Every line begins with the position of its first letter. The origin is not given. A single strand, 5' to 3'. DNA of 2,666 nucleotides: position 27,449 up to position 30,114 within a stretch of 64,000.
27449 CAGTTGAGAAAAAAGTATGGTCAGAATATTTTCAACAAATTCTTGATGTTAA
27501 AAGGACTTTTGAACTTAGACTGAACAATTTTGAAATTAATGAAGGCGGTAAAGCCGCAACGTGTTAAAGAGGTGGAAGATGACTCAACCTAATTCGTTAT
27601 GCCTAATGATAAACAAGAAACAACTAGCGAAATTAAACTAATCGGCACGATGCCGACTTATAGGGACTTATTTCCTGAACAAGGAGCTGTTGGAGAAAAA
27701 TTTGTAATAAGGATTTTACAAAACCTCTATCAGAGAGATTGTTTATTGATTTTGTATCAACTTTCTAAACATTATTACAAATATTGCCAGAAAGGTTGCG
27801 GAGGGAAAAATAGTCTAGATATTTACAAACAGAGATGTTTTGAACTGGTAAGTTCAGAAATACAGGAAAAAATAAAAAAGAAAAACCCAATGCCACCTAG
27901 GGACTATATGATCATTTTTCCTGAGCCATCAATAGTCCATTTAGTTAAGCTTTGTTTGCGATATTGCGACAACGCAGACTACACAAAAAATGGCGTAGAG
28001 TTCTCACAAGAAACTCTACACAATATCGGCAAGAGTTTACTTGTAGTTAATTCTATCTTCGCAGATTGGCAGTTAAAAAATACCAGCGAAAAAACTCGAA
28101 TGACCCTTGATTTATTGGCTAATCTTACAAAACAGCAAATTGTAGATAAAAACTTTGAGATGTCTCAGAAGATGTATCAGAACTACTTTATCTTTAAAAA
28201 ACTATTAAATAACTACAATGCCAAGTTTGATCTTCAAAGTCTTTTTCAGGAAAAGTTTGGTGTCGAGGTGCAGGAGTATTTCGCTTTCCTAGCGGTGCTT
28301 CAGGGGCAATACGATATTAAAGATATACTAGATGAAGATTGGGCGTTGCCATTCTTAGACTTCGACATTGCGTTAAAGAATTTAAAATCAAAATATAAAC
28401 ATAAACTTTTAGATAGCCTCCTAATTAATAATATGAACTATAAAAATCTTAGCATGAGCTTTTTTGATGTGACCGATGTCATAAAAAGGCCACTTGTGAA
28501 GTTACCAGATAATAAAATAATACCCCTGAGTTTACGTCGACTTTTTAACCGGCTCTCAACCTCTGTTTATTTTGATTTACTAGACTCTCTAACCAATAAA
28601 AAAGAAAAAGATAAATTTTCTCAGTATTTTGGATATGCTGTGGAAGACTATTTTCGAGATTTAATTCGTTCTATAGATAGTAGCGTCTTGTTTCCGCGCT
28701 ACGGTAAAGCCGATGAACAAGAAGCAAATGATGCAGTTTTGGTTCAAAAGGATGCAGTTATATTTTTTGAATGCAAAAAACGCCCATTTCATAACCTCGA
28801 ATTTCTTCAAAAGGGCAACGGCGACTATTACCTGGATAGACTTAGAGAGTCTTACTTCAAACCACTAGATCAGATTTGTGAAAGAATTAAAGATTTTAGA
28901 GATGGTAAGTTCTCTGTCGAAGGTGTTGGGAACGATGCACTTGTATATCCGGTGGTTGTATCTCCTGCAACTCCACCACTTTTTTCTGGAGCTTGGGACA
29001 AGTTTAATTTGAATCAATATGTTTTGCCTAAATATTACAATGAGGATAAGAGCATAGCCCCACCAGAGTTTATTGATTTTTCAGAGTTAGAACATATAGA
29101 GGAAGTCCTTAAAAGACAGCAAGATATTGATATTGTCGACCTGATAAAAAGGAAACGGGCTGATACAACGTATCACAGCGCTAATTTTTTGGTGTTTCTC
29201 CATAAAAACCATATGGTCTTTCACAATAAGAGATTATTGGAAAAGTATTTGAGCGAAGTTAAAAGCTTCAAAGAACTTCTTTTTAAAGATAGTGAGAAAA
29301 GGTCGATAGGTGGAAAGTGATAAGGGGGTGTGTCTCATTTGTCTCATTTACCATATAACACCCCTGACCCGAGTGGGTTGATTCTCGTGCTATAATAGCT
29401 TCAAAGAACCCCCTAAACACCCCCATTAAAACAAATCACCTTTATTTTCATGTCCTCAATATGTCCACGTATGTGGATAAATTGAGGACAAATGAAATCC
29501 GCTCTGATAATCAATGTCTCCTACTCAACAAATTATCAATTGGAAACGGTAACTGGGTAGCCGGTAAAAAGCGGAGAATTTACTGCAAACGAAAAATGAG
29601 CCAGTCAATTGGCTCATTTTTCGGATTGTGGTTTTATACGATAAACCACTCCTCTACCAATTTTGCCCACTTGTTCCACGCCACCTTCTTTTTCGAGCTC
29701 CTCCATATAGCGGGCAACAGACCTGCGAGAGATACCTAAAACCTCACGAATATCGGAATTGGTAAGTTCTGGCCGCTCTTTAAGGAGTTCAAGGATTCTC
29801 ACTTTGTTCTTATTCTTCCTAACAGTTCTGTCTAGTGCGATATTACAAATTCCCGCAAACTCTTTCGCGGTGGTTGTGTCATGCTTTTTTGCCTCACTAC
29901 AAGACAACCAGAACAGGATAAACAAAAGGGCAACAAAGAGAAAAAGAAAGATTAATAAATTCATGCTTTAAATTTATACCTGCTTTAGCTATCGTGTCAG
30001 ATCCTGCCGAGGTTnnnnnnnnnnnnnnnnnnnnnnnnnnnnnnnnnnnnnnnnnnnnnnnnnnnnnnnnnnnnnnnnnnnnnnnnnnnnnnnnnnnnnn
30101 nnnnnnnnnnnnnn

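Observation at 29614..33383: Restriction-modification operon translationally coupled to an ImmA/IrrE-type metallopeptidase and followed by a membrane-anchored HTH protein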

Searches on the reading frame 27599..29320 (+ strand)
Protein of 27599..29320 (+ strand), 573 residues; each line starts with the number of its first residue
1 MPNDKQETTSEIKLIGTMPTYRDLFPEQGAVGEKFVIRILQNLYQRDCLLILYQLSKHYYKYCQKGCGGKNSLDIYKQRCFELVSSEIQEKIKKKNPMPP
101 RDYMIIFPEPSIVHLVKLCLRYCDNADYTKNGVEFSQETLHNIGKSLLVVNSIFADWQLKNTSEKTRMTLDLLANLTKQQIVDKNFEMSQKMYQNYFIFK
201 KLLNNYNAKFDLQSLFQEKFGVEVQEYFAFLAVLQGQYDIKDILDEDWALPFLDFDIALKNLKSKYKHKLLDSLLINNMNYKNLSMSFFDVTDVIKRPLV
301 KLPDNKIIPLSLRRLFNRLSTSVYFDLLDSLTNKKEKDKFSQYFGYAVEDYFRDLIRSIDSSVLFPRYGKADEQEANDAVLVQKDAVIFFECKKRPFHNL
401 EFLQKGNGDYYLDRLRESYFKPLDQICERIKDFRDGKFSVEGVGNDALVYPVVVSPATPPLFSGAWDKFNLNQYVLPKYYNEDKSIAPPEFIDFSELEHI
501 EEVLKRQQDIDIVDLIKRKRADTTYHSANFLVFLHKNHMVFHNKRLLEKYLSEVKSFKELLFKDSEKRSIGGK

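Call 3: search_protein_families(library=pfam, proteins=[window:27599-29320:+], max_evalue=0.1)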
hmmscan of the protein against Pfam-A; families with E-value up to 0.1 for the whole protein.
window:27599-29320:+ (573 aa): 0 families

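Call 4: search_protein_families(library=padloc, proteins=[window:27599-29320:+], max_evalue=0.1)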
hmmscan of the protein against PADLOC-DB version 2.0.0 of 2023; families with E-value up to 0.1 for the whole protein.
window:27599-29320:+ (573 aa): 0 families

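Call 5: search_protein_families(library=ncbifam, proteins=[window:27599-29320:+], max_evalue=0.1)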
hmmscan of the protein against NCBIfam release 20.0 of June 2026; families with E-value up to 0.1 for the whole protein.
window:27599-29320:+ (573 aa): 0 families

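Call 109: search_protein_families(library=phrogs, proteins=[window:27599-29320:+], max_evalue=0.01)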
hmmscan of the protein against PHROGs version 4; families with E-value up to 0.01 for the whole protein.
window:27599-29320:+ (573 aa): 0 families

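Call 110: search_solved_structures(query=window:27599-29320:+, max_evalue=1)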
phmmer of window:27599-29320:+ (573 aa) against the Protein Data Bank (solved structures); distinct sequences matched with E-value up to 1: 0.

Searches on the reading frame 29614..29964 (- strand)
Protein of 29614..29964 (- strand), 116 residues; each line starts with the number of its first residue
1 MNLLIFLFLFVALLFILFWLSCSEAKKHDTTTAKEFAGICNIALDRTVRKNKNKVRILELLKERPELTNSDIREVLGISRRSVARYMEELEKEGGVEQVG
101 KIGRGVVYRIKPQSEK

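Call 3: search_protein_families(library=pfam, proteins=[window:29614-29964:-], max_evalue=0.1)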
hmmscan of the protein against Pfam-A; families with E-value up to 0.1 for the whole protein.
window:29614-29964:- (116 aa): 31 families (the best 25 are shown)
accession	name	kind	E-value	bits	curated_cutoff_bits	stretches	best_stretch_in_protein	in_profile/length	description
PF13412.12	HTH_24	-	3.9e-11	42.8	21.9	1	51-94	2-45/48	Winged helix-turn-helix DNA-binding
PF08279.18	HTH_11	-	3.4e-07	30.5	25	1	56-96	4-44/55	HTH domain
PF09339.16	HTH_IclR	-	5.4e-07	29.7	22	1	55-99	6-51/52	IclR helix-turn-helix domain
PF01047.28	MarR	-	1.5e-06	28.4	24.6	1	52-96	3-47/59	MarR family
PF25213.1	HVO_A0261_N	-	5.9e-06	26.5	35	1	52-100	11-58/86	HVO_A0261 N-terminal domain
PF22168.2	DIP2311-like_C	-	2.2e-05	25.1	27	1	61-111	14-63/63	Transcriptional regulator DIP2311-like, C-terminal domain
PF13384.12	HTH_23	-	2.8e-05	24.2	24.6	1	52-97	5-47/50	Homeodomain-like domain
PF01022.26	HTH_5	-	6.2e-05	23.2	22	1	52-94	2-43/47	Bacterial regulatory protein, arsR family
PF06163.17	DUF977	-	7.5e-05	23.2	22.1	1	52-103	12-63/134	Bacterial protein of unknown function (DUF977)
PF01978.25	TrmB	-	7.7e-05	22.9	25.6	1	59-110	15-64/68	Sugar-specific transcriptional regulator TrmB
PF12802.13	MarR_2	-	8.4e-05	23.1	27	1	55-98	8-52/61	MarR family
PF09107.17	SelB-wing_3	-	0.00019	21.4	23.2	1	60-95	2-37/47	Elongation factor SelB, winged helix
PF08280.17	HTH_Mga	-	0.00029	21.2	23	1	51-91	4-44/59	M protein trans-acting positive regulator (MGA) HTH domain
PF13545.12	HTH_Crp_2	-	0.00032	21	27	1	65-101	21-57/70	Crp-like helix-turn-helix domain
PF04703.18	FaeA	-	0.00048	20.8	20.7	1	56-106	4-54/62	FaeA-like protein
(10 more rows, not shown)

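Call 4: search_protein_families(library=padloc, proteins=[window:29614-29964:-], max_evalue=0.1)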
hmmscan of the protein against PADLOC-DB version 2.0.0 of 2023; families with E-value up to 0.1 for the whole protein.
window:29614-29964:- (116 aa): 23 families
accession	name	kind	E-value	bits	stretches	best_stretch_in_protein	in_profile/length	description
PDLC01879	CARF3--CARF_TM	-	4.5e-10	37.6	1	1-113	113-212/222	-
PDLC03963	SoFic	-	3.9e-07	27.8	1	15-109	252-350/361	-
PDLC01720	Csa3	-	5e-07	28.3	1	51-113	24-91/118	Csa3_1_CAS-I-II-III-IV-V-VI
PDLC01438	Csa3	-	8.5e-07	27.3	1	49-113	145-204/305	"CAS-I,CAS-II,CAS-III,CAS-IV,CAS-V,CAS-VI; associated_signaling"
PDLC01434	CasR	-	1.1e-06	26.7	1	50-106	126-180/191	"CAS-I,CAS-II,CAS-III,CAS-IV,CAS-V,CAS-VI; associated_signaling"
PDLC01866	CARF3--CARF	-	4e-06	24.9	1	48-98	135-185/207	-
PDLC01457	WYL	-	1.2e-05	23.1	1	55-113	7-62/229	"CAS-I,CAS-II,CAS-III,CAS-IV,CAS-V,CAS-VI; associated_signaling"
PDLC01044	Csa3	-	6.4e-05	20.9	1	16-99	103-182/194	Type I-A associated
PDLC01875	CARF3--CARF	-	7.9e-05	20.5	1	53-113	147-206/219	-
PDLC01850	CARF3--CARF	-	9.3e-05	20.4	1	51-103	144-196/209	-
PDLC01268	CasR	-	0.00014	19.9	1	49-102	121-171/179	"CAS-I,CAS-II,CAS-III,CAS-IV,CAS-V,CAS-VI; associated_signaling"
PDLC01863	CARF3--CARF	-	0.00041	18.1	1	51-102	118-168/182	-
PDLC01857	CARF3--CARF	-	0.00062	17.4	1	47-110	126-185/201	-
PDLC01848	CARF3--CARF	-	0.00074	17.2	1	47-100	132-183/197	-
PDLC01859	CARF3--CARF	-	0.0012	16.7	1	47-104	145-206/213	-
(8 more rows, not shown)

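Call 5: search_protein_families(library=ncbifam, proteins=[window:29614-29964:-], max_evalue=0.1)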
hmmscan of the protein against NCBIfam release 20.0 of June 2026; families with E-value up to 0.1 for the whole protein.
window:29614-29964:- (116 aa): 28 families (the best 25 are shown)
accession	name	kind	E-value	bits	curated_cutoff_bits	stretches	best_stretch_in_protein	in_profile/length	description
NF033788.1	HTH_metalloreg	subfamily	4.2e-06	26.5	55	1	51-113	10-71/77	metalloregulator ArsR/SmtB family transcription factor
TIGR01884.1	cas_HTH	subfamily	1.9e-05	24.1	60.2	1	50-107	140-195/202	CRISPR-associated CARF protein Csa3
NF053736.1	AcpB_EbpR_MafR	subfamily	0.00019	20.9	130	1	50-114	4-70/481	AcpB/EbpR/MafR family transcriptional regulator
NF053606.1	Sta1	subfamily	0.00077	19.5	80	1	52-99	20-67/100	Sta1 family transcriptional regulator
NF041395.1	TranRegLrpA1_Halo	equivalog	0.0015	18.5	250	1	52-95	5-48/142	HTH-type transcriptional regulator LrpA1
TIGR02702.1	SufR_cyano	equivalog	0.0017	18.1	178.8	1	54-102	3-55/208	iron-sulfur cluster biosynthesis transcriptional regulator SufR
TIGR04176.1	MarR_EPS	equivalog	0.0042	17.1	88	1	50-94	2-46/105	MarR family EPS-associated transcriptional regulator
NF007416.0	PRK09954.1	equivalog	0.011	14.7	561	1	52-102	3-53/362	sugar kinase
NF047541.1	telomere_Tpg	equivalog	0.012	15.6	90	1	53-113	22-81/183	telomere-protecting terminal protein Tpg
TIGR00122.1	birA_repr_reg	equivalog_domain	0.013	15.4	70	1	55-97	3-43/69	biotin operon repressor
NF008273.0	PRK11050.1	equivalog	0.013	15.1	153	1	57-98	45-86/156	manganese-binding transcriptional regulator MntR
NF004170.0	PRK05638.1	equivalog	0.013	14.1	421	1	53-115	372-435/442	threonine synthase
NF049845.1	Xre_ParS_antitoxin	subfamily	0.025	14.7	90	0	55-89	4-38/112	type II RES/Xre toxin-antitoxin system antitoxin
NF007342.0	PRK09834.1-4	equivalog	0.028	13.4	251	1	45-103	8-66/263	DNA-binding transcriptional regulator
NF010762.0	PRK14165.1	equivalog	0.029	13.7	279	1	57-98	13-54/224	winged helix-turn-helix domain-containing protein/riboflavin kinase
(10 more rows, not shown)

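Call 109: search_protein_families(library=phrogs, proteins=[window:29614-29964:-], max_evalue=0.01)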
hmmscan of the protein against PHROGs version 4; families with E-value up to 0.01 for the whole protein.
window:29614-29964:- (116 aa): 21 families
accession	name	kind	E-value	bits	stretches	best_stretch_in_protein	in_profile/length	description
phrog_142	-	moron, auxiliary metabolic gene and host takeover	9.2e-11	42.9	1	49-116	9-76/116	Ren-like exclusion protein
phrog_1123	-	unknown function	9.9e-07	29.6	1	50-101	29-81/112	-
phrog_12156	-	DNA, RNA and nucleotide metabolism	1.2e-06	28.5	1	33-111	404-481/485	DNA helicase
phrog_2391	-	DNA, RNA and nucleotide metabolism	1.9e-06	28.8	1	55-103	15-63/107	DNA binding protein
phrog_5978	-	unknown function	2.5e-06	27.8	1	15-110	259-355/364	-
phrog_1687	-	transcription regulation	4.9e-06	27.6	1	48-111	62-125/162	MarR family transcrition regulator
phrog_2440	-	transcription regulation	2.1e-05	25.5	1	56-106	32-84/126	transcriptional regulator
phrog_10086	-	DNA, RNA and nucleotide metabolism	3.1e-05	25.1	1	52-110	17-74/91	HTH DNA binding protein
phrog_2030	-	transcription regulation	3.7e-05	24.5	1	49-112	11-76/202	transcriptional regulator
phrog_6336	-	unknown function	0.00011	23.4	1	63-101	25-64/81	-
phrog_633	-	transcription regulation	0.00026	22.5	1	56-98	6-48/111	transcriptional regulator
phrog_10624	-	unknown function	0.0007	20.1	1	51-105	11-67/165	-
phrog_678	-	DNA, RNA and nucleotide metabolism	0.00095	19.8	0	68-114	87-138/346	replication initiation O-like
phrog_13105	-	unknown function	0.0012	19.5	1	56-114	9-66/239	-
phrog_3855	-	DNA, RNA and nucleotide metabolism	0.0019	19.6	1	45-97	57-110/115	HTH DNA binding protein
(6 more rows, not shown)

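Call 120: list_cluster_members(proteins=[window:29617-29964:-, window:30512-31864:-, window:27599-29317:+])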
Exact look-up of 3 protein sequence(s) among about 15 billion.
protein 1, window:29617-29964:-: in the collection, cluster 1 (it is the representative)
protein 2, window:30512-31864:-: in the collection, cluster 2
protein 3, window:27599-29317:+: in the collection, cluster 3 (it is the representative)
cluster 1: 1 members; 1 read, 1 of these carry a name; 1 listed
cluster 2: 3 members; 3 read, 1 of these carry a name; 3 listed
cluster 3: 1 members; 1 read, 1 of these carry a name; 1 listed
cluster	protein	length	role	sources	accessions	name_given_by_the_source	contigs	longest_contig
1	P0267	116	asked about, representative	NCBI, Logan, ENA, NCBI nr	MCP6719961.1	MAG: winged helix-turn-helix domain-containing protein [Patescibacteria group bacterium] | winged helix-turn-helix domain-containing protein [Patescibacteria group bacterium]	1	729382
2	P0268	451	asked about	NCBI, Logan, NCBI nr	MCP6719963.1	MAG: DNA adenine methylase [Patescibacteria group bacterium] | DNA adenine methylase [Patescibacteria group bacterium]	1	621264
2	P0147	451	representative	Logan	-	-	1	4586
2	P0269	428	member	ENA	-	-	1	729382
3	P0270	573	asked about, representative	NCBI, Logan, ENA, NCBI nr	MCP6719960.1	MAG: hypothetical protein KJI72_01360 [Patescibacteria group bacterium] | hypothetical protein [Patescibacteria group bacterium]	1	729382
